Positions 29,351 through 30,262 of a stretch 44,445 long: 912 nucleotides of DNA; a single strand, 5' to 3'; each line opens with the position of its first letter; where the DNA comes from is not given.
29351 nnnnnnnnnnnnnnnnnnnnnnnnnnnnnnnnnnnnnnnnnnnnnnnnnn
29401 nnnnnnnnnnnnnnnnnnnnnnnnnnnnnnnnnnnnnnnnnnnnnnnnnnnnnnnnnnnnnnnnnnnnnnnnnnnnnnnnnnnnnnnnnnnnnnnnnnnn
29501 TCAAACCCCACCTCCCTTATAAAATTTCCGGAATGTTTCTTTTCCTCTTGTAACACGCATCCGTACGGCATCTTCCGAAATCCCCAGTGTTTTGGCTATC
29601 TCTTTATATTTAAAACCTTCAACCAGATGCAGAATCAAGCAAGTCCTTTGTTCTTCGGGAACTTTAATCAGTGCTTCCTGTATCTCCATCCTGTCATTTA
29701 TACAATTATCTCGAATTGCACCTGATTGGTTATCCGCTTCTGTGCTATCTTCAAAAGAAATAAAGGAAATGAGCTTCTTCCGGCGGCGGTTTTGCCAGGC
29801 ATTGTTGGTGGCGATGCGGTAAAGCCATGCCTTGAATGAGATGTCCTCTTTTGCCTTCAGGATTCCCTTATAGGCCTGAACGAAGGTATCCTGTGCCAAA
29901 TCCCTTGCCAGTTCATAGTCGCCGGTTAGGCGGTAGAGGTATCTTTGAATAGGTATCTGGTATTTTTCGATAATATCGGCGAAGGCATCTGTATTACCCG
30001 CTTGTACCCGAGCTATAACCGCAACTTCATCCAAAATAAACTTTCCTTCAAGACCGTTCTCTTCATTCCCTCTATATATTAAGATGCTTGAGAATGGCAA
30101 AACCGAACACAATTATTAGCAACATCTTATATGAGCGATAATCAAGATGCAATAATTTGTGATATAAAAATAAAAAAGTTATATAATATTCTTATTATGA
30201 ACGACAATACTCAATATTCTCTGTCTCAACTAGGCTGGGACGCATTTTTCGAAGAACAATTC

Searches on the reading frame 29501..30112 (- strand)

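Call 99: search_protein_families(library=pfam, proteins=[window:29501-30112:-], max_evalue=0.0001)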
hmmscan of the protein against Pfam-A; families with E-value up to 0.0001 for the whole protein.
window:29501-30112:- (203 aa): 4 families
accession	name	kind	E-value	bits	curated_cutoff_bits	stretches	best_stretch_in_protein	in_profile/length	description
PF08281.18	Sigma70_r4_2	-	6e-16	58.3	25.7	1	141-192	1-52/54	Sigma-70, region 4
PF04542.20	Sigma70_r2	-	1e-13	51.3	24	1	48-113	2-69/71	Sigma-70 region 2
PF04545.22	Sigma70_r4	-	3.9e-08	33.1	24.1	1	148-190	2-44/50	Sigma-70, region 4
PF07638.17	Sigma70_ECF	-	6.3e-05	23.4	21.1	0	136-186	118-171/185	ECF sigma factor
